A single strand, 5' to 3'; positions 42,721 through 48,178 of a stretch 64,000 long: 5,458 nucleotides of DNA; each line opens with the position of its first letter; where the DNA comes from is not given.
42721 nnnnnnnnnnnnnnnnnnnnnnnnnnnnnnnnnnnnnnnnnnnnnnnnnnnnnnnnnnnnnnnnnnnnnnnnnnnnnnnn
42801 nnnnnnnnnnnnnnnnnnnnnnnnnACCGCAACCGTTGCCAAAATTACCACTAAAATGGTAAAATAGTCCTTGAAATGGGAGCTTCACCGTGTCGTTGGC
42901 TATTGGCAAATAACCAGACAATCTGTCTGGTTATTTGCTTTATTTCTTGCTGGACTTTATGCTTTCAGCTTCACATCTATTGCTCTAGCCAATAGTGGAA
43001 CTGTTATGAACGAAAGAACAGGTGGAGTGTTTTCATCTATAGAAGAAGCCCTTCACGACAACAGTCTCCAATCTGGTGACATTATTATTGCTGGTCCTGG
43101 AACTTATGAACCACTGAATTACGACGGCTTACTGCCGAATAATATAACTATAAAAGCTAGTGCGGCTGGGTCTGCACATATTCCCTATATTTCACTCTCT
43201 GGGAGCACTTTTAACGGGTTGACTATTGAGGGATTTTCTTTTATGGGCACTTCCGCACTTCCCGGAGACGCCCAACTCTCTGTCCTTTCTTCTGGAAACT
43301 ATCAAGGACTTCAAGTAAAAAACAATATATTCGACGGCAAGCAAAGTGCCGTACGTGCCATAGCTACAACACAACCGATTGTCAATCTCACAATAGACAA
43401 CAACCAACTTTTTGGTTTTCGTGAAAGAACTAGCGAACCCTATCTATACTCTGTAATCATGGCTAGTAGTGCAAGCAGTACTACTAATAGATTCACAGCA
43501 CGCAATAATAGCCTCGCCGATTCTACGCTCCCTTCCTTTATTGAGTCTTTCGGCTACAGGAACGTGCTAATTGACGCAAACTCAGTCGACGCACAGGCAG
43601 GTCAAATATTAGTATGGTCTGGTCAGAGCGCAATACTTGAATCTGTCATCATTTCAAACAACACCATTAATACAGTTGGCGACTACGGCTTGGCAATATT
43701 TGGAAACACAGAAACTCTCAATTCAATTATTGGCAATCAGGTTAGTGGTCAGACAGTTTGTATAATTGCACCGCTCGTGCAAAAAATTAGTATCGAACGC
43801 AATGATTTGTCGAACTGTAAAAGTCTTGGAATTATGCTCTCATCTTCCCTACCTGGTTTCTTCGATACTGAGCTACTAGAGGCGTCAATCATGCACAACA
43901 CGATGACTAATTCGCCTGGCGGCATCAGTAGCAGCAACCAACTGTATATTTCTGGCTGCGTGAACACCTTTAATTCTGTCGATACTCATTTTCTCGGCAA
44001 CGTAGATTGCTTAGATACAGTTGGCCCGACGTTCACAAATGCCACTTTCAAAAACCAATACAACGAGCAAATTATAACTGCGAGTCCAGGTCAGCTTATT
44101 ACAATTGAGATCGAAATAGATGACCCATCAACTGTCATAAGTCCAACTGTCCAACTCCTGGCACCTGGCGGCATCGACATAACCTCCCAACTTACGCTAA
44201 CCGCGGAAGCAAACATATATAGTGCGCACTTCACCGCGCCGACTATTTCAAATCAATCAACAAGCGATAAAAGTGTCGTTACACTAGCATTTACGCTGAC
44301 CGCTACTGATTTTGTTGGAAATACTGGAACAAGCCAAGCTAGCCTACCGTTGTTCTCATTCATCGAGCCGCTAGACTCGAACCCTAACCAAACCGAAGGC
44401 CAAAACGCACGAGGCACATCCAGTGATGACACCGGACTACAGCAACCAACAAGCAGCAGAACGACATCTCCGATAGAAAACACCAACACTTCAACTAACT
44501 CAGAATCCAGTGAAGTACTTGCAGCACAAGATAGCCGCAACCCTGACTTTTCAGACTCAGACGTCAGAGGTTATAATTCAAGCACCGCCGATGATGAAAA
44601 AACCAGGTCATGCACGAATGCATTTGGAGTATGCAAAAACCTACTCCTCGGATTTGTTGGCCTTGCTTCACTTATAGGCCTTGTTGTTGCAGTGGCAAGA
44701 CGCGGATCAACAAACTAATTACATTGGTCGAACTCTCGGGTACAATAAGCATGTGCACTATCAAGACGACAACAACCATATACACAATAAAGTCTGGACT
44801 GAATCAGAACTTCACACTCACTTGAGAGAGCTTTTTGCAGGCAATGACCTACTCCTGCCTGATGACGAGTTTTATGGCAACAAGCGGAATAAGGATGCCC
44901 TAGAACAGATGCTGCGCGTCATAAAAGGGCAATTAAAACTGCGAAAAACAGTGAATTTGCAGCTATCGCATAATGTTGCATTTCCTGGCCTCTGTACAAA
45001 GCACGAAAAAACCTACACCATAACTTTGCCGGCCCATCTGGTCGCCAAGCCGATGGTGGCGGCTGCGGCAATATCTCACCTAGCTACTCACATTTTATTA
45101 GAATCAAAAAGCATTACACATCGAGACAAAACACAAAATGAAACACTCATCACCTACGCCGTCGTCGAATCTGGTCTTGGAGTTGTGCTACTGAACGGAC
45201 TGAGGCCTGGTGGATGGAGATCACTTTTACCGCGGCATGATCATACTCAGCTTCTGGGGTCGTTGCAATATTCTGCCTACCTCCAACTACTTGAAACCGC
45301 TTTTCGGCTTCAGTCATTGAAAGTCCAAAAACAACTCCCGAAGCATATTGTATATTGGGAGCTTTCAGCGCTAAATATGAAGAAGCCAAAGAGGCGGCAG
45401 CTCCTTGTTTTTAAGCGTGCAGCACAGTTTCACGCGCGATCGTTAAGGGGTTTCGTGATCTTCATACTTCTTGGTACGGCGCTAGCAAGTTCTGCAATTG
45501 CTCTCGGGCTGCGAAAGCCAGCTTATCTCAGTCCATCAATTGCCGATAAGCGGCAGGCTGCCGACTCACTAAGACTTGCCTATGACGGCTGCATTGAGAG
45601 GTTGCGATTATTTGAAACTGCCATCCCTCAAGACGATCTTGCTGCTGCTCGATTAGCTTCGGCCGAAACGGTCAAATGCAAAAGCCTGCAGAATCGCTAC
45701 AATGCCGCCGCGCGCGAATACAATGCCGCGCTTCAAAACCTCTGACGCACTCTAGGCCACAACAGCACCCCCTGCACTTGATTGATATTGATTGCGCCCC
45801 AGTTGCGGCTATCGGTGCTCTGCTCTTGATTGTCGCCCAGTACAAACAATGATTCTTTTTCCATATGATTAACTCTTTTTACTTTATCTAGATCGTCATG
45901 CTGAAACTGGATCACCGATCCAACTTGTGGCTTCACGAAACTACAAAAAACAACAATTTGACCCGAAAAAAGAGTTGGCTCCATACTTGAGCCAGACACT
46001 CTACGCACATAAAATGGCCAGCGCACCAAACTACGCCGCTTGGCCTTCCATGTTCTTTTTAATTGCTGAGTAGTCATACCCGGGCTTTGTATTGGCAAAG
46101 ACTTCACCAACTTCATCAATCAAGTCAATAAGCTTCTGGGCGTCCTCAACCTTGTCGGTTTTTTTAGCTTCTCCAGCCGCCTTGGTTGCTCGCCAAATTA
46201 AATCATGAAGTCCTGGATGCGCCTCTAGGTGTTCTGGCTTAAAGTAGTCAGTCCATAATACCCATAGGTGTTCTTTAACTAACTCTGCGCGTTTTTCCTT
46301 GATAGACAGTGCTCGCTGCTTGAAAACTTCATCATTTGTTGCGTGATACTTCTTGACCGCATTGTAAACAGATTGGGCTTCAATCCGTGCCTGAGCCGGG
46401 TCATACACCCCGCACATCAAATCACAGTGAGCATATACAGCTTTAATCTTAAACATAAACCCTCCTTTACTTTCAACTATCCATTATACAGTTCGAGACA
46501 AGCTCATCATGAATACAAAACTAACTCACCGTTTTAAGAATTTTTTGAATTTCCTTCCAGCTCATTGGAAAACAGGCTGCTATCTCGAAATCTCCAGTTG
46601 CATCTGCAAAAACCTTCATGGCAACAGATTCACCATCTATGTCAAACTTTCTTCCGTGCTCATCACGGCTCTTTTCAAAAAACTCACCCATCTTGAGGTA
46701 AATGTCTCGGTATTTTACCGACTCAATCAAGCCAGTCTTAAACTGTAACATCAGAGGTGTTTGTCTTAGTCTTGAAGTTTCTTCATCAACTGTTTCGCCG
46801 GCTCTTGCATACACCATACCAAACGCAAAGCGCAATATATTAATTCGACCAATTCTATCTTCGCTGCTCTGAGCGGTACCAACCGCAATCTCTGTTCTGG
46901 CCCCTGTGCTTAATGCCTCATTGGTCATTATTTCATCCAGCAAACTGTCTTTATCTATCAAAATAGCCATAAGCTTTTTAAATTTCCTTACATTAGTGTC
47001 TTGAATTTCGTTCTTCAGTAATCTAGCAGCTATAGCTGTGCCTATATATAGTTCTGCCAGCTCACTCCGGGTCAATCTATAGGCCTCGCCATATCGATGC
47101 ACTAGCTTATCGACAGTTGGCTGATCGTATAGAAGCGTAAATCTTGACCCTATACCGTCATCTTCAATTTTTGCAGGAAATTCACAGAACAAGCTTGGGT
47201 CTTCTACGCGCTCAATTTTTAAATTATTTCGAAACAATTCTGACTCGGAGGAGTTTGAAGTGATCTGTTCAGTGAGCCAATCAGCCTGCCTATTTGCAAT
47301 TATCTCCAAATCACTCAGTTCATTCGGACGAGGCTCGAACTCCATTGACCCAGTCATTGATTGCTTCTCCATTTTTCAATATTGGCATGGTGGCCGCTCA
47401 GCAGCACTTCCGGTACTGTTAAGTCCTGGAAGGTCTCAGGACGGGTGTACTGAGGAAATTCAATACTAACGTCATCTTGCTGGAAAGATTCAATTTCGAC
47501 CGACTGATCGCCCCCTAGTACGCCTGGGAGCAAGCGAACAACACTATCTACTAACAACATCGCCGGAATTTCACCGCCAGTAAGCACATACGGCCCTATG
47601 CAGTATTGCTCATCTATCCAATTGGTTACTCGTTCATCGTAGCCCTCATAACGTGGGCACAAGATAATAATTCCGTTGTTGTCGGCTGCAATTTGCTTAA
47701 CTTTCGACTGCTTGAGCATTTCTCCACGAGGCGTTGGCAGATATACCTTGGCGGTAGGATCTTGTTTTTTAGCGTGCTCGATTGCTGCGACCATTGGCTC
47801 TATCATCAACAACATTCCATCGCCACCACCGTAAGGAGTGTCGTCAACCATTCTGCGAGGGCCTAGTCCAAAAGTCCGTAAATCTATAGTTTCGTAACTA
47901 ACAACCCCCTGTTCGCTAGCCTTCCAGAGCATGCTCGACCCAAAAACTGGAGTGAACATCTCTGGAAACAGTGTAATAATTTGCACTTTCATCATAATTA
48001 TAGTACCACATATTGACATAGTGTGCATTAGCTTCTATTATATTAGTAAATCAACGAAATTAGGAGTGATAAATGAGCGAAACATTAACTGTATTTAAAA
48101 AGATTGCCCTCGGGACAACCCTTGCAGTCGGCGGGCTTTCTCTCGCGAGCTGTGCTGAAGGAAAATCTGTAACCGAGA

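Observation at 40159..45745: Tandem giant beta-helix surface proteins share a C-x3-F-G-[IV]-C / TM / basic-tail C-terminus, a candidate undescribed sorting or anchoring signal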

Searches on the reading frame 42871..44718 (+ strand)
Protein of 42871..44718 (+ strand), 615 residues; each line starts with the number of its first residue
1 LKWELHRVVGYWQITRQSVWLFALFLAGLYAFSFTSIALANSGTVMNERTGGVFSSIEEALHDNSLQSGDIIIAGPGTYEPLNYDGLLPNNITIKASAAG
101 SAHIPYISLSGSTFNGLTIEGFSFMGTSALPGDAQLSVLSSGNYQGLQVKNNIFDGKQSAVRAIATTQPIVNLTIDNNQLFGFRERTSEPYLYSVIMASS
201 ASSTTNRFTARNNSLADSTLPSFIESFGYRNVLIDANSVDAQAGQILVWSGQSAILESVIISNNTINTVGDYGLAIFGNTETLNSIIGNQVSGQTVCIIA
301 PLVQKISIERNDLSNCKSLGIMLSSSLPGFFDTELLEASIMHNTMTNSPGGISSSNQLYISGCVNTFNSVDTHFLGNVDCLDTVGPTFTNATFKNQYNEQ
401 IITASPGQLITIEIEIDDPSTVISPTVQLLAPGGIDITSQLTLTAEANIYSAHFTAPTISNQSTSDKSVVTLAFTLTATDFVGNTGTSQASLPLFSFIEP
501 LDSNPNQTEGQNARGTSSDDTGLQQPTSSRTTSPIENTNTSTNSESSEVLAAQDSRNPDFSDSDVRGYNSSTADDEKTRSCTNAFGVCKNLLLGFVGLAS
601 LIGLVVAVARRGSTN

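Call 3: search_protein_families(library=pfam, proteins=[window:42871-44718:+], max_evalue=0.1)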
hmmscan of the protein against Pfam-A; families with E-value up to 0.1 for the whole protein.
window:42871-44718:+ (615 aa): 1 family
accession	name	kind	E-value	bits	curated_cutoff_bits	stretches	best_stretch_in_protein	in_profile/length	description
PF05048.19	NosD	-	0.0044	16.9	23.6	1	223-398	18-175/212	Periplasmic copper-binding protein (NosD)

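Call 4: search_protein_families(library=ncbifam, proteins=[window:42871-44718:+], max_evalue=10)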
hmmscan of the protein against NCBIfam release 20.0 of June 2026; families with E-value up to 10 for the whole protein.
window:42871-44718:+ (615 aa): 1 family
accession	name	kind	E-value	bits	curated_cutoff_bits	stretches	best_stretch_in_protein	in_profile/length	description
TIGR04247.1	NosD_copper_fam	subfamily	0.037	12.6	300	1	230-325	181-270/377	nitrous oxide reductase family maturation protein NosD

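Call 60: search_solved_structures(query=window:42871-44718:+, max_evalue=1)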
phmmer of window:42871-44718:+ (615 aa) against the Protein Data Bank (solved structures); distinct sequences matched with E-value up to 1: 0.

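Call 75: predict_structure(alignment_id=A7)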
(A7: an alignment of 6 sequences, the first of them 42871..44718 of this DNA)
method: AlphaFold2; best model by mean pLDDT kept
length: 615 residues; sequences in the alignment: 6
mean_pLDDT: 60.6   pTM: 0.55
mean pLDDT of the five models: 60.6, 60.4, 60.3, 59.9, 58.1
residues with pLDDT >= 90: 102; 70-90: 145; 50-70: 100; < 50: 268
segments of 3 or more residues with pLDDT < 50: 1-17, 25-40, 323-333, 348-391, 394-409, 417-452, 456-470, 479-484, 496-592, 610-615
pLDDT, mean of each block of 10 residues (from residue 1): 42 46 48 38 82 89 90 90 85 88 86 87 77 76 89 84 85 95 74 81 79 93 90 95 88 75 89 79 83 81 74 70 42 53 52 38 34 33 38 47 43 49 43 41 45 49 42 53 51 44 28 26 24 27 26 30 27 31 41 60 62 39
secondary structure, 60 per line:
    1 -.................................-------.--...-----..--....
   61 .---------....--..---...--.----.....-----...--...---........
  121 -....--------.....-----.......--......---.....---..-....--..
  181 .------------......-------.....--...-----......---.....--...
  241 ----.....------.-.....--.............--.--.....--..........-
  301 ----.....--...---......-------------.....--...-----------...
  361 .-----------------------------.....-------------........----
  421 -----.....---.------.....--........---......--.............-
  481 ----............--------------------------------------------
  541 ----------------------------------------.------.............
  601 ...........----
elements in order: H2-34 E45-47 H57-61 E71-74 E82-84 E92-96 E102-104 E107-109 E113-120 E122-125 E134-138 E144-150 E153-155 E162-166 E173-176 E179-181 E194-199 E207-211 E214-216 E222-227 E231-235 E238-240 E245-249 E258-262 E265-277 E283-287 E290-299 E305-309 E312-314 E318-323 E337-341 E344-346 E358-361 E391-395 E409-416 E426-430 E441-445 E448-455 E459-464 E467-479 E485-496 H589-611

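Call 78: fold_search(model_id=the predicted structure, library=pdb)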
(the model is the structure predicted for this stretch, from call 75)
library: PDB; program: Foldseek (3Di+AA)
matches with E <= 10: 492; with E <= 0.001: 5
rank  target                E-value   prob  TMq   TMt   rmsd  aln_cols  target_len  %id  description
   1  5z9t_A                3.3e-04  1.00  0.20  0.23  14.2       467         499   12  a new PL6 alginate lyase complex with trisaccharide (released 2019-03-27)
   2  7o84_A                5.4e-04  1.00  0.32  0.45   8.0       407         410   12  Structure of the PL6 family alginate lyase Pedsa0632 from Pseudopedobacter saltans in complex with substrate (released 2021-07-28)
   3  7o7a_A                7.2e-04  1.00  0.30  0.43   8.4       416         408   12  Structure of the PL6 family alginate lyase Pedsa0632 from Pseudopedobacter saltans (released 2021-07-28)
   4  7chu_A                7.2e-04  0.98  0.23  0.27  16.1       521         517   13  Geobacillus virus E2 - ORF18 (released 2021-04-14)
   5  3th0_A                8.2e-04  0.98  0.22  0.24  17.5       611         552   10  P22 Tailspike complexed with S.Paratyphi O antigen octasaccharide (released 2012-08-29)
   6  7o7t                  1.1e-03  1.00  0.29  0.25  10.0       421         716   14  Structure of the PL6 family alginate lyase Patl3640 from Pseudoalteromonas atlantica T6c in complex with 4-deoxy-L-eryth (released 2021-07-28)
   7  3riq                  1.2e-03  0.99  0.22  0.25  17.1       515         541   11  Siphovirus 9NA tailspike receptor binding domain (released 2012-02-29)
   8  7o7a_B                2.1e-03  1.00  0.32  0.46  11.1       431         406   13  Structure of the PL6 family alginate lyase Pedsa0632 from Pseudopedobacter saltans (released 2021-07-28)
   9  6qps_A                2.5e-03  1.00  0.23  0.30  10.3       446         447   13  Structural characterization of a mannuronic acid specific polysaccharide family 6 lyase enzyme from human gut microbio (released 2019-09-25)
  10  7o79                  2.9e-03  1.00  0.29  0.39  11.8       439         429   13  Structure of the PL6 family polysaccharide lyase Pedsa3628 from Pseudopedobacter saltans (released 2021-07-28)
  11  7o78_B                3.3e-03  1.00  0.28  0.34  10.6       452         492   13  Structure of the PL6 family chondroitinase B from Pseudopedobacter saltans, Pedsa3807 (released 2021-07-28)
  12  7o78_A                3.4e-03  1.00  0.27  0.32  11.1       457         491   12  Structure of the PL6 family chondroitinase B from Pseudopedobacter saltans, Pedsa3807 (released 2021-07-28)
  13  5zru_A                3.8e-03  0.99  0.22  0.23  10.9       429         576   11  Crystal structure of Agl-KA catalytic domain (released 2019-10-23)
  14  7o77                  4.0e-03  0.63  0.12  0.11  22.7       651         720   12  Structure of the PL6 family alginate lyase Patl3640 from Pseudoalteromonas atlantica T6c (released 2021-07-28)
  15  7o84_B                4.1e-03  1.00  0.28  0.39  12.8       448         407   13  Structure of the PL6 family alginate lyase Pedsa0632 from Pseudopedobacter saltans in complex with substrate (released 2021-07-28)
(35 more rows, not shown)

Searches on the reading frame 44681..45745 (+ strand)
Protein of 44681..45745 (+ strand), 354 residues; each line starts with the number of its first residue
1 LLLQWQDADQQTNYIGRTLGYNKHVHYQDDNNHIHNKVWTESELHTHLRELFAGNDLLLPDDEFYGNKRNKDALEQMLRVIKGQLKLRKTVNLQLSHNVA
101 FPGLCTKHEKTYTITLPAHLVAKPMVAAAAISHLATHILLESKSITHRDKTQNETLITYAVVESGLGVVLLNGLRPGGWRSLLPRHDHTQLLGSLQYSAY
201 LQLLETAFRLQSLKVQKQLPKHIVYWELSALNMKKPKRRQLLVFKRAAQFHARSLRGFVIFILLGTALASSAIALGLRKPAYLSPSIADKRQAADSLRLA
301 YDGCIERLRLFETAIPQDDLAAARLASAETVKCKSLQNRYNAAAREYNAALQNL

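Call 3: search_protein_families(library=pfam, proteins=[window:44681-45745:+], max_evalue=0.1)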
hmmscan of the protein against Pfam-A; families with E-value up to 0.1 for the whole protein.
window:44681-45745:+ (354 aa): 0 families

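Call 4: search_protein_families(library=ncbifam, proteins=[window:44681-45745:+], max_evalue=10)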
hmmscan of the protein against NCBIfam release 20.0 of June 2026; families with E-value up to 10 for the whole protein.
window:44681-45745:+ (354 aa): 0 families

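Call 85: search_protein_families(library=pfam, proteins=[window:44681-45745:+], max_evalue=1)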
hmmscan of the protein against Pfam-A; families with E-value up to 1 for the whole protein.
window:44681-45745:+ (354 aa): 0 families

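Call 86: search_protein_families(library=ncbifam, proteins=[window:44681-45745:+], max_evalue=1)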
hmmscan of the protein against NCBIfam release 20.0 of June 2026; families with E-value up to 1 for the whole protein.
window:44681-45745:+ (354 aa): 0 families

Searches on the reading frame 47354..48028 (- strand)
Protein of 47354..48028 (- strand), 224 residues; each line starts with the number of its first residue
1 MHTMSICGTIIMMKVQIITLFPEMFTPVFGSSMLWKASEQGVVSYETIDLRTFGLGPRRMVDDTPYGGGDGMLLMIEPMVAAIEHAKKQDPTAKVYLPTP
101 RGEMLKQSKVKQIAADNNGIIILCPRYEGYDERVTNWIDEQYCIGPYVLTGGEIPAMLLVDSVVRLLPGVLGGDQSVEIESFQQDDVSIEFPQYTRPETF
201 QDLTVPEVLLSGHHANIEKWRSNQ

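Call 12: find_related_loci(query=window:47354-48028:-, collection=genome_contigs, flank=10000)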
Query window:47354-48028:- (224 aa) in genome_contigs; peptide patterns used: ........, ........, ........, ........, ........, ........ (x = any residue, [..] = any of these).
600 stretches matched a pattern (row limit reached: there are more); 585 encode a relative of the query (tblastn E <= 1e-3); the best 80 are kept; 80 distinct loci.
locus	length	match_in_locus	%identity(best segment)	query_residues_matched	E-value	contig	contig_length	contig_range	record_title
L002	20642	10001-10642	74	11-224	7e-111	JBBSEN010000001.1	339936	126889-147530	MAG: Candidatus Saccharimonadales bacterium isolate LS1_sbin.48 LS1_sbin.48_K_1200298_L_339936_cov_15.0791, whole genome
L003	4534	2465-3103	74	10-222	8e-110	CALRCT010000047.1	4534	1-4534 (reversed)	MAG: uncultured Candidatus Saccharimonas sp. isolate RH-23may17-261 genome assembly, contig: RH-23may17-C170416, whole g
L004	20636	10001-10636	73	13-224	4e-108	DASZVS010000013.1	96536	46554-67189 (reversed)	MAG TPA_asm: Candidatus Saccharimonadales bacterium isolate SMAG_U6137 k141_125070, whole genome shotgun sequence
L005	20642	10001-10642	73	10-223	4e-108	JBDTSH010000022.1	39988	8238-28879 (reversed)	MAG: Candidatus Saccharibacteria bacterium isolate cluster3_bin.266 NODE_2603_length_39988_cov_9.101094, whole genome sh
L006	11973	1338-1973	73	13-224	3e-108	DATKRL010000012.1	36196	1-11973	MAG TPA_asm: Candidatus Dormiibacterota bacterium isolate SMAG_U14027 k141_1291782, whole genome shotgun sequence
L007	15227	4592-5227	73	13-224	2e-107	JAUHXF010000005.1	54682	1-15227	MAG: bacterium isolate 2_bin.50 NODE_522_length_54682_cov_2.076400, whole genome shotgun sequence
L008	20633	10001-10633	73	14-224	2e-107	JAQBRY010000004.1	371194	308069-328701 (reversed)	MAG: Candidatus Saccharibacteria bacterium isolate RYN_413 scaffold_3914521, whole genome shotgun sequence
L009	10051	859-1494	72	13-224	7e-106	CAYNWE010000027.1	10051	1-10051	MAG TPA_asm: uncultured Candidatus Saccharibacteria bacterium isolate binchicken_co328_38 genome assembly, contig: NODE_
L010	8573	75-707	73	13-224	2e-105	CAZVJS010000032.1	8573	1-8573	MAG TPA_asm: uncultured Candidatus Saccharibacteria bacterium isolate SRP200132_co1_71 genome assembly, contig: NODE_150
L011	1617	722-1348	72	13-221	1e-111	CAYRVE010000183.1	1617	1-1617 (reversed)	MAG TPA_asm: uncultured Candidatus Saccharibacteria bacterium isolate binchicken_co54_64 genome assembly, contig: NODE_1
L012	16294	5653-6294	70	10-223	4e-104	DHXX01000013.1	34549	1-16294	MAG TPA_asm: Candidatus Saccharibacteria bacterium UBA5145 UBA5145_contig_1976, whole genome shotgun sequence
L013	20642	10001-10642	69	9-222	2e-102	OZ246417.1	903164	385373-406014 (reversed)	MAG: uncultured Candidatus Saccharibacteria bacterium isolate binchicken_co179_116 genome assembly, chromosome: 1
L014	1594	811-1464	67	7-224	7e-109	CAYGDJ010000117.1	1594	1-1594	MAG TPA_asm: uncultured Candidatus Saccharibacteria bacterium isolate ERP113451_co3_423 genome assembly, contig: NODE_13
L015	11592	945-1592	69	11-223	4e-101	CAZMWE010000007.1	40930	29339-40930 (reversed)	MAG TPA_asm: uncultured Candidatus Saccharibacteria bacterium isolate binchicken_co54_327 genome assembly, contig: NODE_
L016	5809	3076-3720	67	10-224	5e-100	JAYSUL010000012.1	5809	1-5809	MAG: Candidatus Saccharibacteria bacterium isolate GFS_12632 GFS_12632_11, whole genome shotgun sequence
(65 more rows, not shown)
